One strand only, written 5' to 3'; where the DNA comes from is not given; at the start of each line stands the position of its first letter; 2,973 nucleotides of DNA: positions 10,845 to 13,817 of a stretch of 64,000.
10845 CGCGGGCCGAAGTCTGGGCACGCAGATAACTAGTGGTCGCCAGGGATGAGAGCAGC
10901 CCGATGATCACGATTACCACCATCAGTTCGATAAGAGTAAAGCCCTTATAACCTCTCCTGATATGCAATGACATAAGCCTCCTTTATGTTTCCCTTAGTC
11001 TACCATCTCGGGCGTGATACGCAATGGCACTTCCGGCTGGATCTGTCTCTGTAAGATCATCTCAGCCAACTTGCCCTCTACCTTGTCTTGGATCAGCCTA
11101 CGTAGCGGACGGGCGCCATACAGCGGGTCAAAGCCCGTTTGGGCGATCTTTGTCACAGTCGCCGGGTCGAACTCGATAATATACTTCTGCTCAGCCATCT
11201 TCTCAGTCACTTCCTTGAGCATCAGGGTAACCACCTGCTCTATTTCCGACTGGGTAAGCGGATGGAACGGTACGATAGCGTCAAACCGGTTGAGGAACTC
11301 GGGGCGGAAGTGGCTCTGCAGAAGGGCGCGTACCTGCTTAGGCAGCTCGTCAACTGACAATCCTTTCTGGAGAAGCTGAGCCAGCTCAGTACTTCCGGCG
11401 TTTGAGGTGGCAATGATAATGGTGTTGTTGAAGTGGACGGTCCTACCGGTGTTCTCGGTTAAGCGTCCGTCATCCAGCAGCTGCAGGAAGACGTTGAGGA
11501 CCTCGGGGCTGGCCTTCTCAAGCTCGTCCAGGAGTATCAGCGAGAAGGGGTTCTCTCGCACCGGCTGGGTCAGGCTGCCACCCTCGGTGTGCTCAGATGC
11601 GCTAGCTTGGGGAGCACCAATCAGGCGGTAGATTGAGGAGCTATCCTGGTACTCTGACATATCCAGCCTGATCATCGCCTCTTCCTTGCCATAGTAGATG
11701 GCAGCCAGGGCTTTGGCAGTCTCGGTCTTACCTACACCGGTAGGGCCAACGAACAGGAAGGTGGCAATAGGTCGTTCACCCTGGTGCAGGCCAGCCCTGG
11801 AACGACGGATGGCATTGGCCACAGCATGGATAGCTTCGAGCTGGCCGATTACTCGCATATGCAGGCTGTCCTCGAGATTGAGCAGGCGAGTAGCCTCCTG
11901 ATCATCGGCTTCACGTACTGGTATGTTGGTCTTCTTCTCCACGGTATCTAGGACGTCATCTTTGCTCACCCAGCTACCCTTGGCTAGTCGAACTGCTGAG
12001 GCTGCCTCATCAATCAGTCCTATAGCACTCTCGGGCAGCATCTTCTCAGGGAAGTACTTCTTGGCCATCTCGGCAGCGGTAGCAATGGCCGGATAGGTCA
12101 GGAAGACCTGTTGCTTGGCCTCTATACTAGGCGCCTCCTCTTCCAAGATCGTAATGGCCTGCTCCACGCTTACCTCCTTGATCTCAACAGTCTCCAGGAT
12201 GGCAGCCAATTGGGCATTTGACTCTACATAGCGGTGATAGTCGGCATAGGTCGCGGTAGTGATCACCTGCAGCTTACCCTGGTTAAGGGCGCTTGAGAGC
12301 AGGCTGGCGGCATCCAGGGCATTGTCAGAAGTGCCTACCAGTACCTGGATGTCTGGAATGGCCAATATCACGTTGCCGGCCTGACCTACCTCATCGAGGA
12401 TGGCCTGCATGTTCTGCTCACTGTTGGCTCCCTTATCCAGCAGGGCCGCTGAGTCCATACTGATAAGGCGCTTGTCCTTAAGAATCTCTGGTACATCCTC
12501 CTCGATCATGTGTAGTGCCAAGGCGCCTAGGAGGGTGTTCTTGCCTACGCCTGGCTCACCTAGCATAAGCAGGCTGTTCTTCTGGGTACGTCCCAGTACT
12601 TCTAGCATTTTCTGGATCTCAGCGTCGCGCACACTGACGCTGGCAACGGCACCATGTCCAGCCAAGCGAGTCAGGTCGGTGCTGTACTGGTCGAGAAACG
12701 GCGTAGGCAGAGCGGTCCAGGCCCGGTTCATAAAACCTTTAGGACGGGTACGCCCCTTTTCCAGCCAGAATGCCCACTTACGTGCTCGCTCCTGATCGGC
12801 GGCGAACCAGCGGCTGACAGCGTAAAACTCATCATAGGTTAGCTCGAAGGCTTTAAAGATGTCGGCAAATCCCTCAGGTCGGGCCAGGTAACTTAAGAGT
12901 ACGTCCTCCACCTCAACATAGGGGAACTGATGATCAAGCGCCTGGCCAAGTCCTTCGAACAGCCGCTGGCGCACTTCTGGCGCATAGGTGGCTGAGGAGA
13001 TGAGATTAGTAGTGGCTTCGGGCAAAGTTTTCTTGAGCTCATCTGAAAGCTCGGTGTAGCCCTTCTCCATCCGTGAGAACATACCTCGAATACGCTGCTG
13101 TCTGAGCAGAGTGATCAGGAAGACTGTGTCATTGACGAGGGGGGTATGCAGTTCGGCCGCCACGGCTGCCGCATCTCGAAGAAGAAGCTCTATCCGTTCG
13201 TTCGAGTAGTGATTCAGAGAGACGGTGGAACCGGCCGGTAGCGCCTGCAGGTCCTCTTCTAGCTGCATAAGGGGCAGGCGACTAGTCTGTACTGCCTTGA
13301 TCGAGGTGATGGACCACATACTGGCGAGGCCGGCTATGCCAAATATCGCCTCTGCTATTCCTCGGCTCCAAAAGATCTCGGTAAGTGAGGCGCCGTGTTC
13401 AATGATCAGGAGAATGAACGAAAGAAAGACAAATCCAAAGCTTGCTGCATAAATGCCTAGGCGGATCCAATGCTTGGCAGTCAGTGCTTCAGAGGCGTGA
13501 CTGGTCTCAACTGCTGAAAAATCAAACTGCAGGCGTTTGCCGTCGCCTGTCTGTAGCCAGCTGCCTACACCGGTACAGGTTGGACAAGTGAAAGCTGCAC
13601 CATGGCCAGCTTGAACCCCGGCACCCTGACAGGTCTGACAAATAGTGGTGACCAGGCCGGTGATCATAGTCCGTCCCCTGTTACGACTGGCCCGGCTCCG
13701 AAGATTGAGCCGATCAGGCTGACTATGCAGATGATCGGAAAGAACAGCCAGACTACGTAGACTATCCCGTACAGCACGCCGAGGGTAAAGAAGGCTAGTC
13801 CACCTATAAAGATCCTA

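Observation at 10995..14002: Membrane-anchored Hsp100/Clp-like ATPase with DnaJ-type zinc fingers and a non-canonical NBD1, co-directional with two type IV pilin genes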

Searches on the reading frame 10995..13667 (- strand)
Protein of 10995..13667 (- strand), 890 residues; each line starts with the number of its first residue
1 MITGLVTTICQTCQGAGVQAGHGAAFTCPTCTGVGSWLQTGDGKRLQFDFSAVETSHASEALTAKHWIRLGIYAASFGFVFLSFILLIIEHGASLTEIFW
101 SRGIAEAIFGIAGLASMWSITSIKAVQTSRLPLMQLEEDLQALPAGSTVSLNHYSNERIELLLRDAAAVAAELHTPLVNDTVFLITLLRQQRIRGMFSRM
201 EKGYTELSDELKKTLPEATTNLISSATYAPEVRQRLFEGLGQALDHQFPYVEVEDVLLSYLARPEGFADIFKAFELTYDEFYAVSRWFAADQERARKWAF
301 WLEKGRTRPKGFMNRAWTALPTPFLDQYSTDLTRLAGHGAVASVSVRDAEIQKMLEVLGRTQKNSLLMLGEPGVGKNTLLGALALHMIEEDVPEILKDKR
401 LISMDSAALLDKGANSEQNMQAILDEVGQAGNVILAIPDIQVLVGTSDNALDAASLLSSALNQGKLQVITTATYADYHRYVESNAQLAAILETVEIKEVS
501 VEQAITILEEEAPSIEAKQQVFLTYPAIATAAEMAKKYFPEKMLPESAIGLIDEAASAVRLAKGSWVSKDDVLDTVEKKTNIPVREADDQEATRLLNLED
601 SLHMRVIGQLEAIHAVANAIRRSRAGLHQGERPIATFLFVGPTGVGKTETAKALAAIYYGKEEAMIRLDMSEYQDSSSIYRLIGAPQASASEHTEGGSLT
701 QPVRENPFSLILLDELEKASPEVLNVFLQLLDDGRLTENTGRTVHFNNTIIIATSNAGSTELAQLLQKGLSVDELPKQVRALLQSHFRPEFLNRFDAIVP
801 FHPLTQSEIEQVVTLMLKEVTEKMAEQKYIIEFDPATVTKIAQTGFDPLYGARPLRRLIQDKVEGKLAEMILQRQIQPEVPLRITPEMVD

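Call 3: search_protein_families(library=pfam, proteins=[window:10995-13667:-], max_evalue=0.01)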
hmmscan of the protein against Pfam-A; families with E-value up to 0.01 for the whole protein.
window:10995-13667:- (890 aa): 25 families
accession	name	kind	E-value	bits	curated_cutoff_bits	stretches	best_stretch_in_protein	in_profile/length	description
PF07724.20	AAA_2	-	4.4e-54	183.4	27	1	632-798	1-166/166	AAA domain (Cdc48 subfamily)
PF10431.15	ClpB_D2-small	-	3.6e-23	81.8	21.9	1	804-879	1-76/81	C-terminal, D2-small domain, of ClpB protein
PF07728.20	AAA_5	-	3.7e-16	59.8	22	1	637-765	2-131/139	AAA domain (dynein-related subfamily)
PF00004.35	AAA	-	5.1e-15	56.5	21.2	2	638-757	2-110/131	ATPase family associated with various cellular activities (AAA)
PF17871.7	AAA_lid_9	-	1.9e-13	50.7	22.8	1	500-580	1-85/104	AAA lid domain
PF13401.12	AAA_22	-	1.5e-08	35.4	27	1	638-733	9-110/130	AAA domain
PF20720.3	nSTAND3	-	5.1e-08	33.2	27.2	1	351-395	7-48/155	Novel STAND NTPase 3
PF00158.32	Sigma54_activat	-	1.5e-07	31.7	20.2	1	631-757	19-144/168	Sigma-54 interaction domain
PF15777.11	Anti-TRAP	-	2.2e-06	28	32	1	8-46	11-50/59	Tryptophan RNA-binding attenuator protein inhibitory protein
PF01078.27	Mg_chelatase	-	3.3e-06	27.1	20.3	0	636-806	24-204/207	Magnesium chelatase, subunit ChlI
PF06414.18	Zeta_toxin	-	1.3e-05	25.2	22.3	1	622-695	6-77/199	Zeta toxin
PF13191.12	AAA_16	-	5.7e-05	24.1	32.6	0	347-389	5-50/167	AAA ATPase domain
PF00005.33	ABC_tran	-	0.00014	22.9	25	0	637-678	14-52/137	ABC transporter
PF12775.13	AAA_7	-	0.00018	21.6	25.8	0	636-683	35-82/181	P-loop containing dynein motor region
PF00448.28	SRP54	-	0.00034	20.7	22.7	0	636-662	3-29/196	SRP54-type protein, GTPase domain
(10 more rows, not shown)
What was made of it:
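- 13503..13652 (-): N-terminal zinc ribbon (aa 6-55) with two CxxCxGxG motifs, so four Cys and probably one Zn site. Call 3: Anti-TRAP 28 bits and DnaJ_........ 16.8 bits, both below cut-off.
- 10998..11912 (-): NBD2 (D2), an intact ATPase with a ClpB_D2-small domain. It has no ClpP loop. Call 3: AAA_2 at 4e-54 and ClpB_D2-small at 4e-23.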

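Call 4: search_protein_families(library=ncbifam, proteins=[window:10995-13667:-], max_evalue=0.01)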
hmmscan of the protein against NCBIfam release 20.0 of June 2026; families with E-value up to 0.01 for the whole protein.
window:10995-13667:- (890 aa): 35 families (the best 25 are shown)
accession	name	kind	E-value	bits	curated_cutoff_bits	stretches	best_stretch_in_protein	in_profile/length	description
TIGR03346.1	chaperone_ClpB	equivalog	3.6e-168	561.6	1232.1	2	567-884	528-843/853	ATP-dependent chaperone ClpB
NF008118.0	PRK10865.1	equivalog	9.5e-144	480.3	1417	2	568-884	532-846/857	ATP-dependent chaperone ClpB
TIGR02639.1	ClpA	equivalog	4.5e-142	474.8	993.15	1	157-874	3-722/734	ATP-dependent Clp protease ATP-binding subunit ClpA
NF033606.1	heat_AAA_ClpK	exception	2.3e-139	465.9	1900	2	567-873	576-885/949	heat shock survival AAA family ATPase ClpK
NF033607.0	disagg_AAA_ClpG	exception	3.4e-137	458.8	1900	2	567-876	555-866/932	AAA family protein disaggregase ClpG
TIGR03345.1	VI_ClpV1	equivalog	3.9e-134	448.9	884.95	2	567-881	529-845/852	type VI secretion system ATPase TssH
NF008263.0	PRK11034.1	equivalog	2.7e-109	366.1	1350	1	325-872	169-721/758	ATP-dependent Clp protease ATP-binding subunit ClpA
NF003745.1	PRK05342.1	equivalog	1.7e-08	33.8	359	1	782-870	291-383/418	ATP-dependent Clp protease ATP-binding subunit ClpX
NF003234.0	PRK04195.2-4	equivalog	3.4e-07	29.5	529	1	619-718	28-117/497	replication factor C large subunit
NF003229.0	PRK04195.1-5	equivalog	4.5e-07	28.9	280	1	635-717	45-113/413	replication factor C large subunit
NF001679.0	PRK00440.1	equivalog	1.1e-06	27.9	303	1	631-716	36-112/322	replication factor C small subunit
TIGR03499.1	FlhF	equivalog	2.6e-06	27.6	174.15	1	636-662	200-227/286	flagellar biosynthesis GTPase FlhF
NF003230.0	PRK04195.1-6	equivalog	3.3e-06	26.1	441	1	637-691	42-93/494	replication factor C large subunit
TIGR03922.1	T7SS_EccA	equivalog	6.3e-06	25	466.65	1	605-660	283-338/557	type VII secretion AAA-ATPase EccA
NF047784.1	MadB_ATPase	equivalog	1.2e-05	24.6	475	1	637-677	36-73/298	MadB family AAA-type ATPase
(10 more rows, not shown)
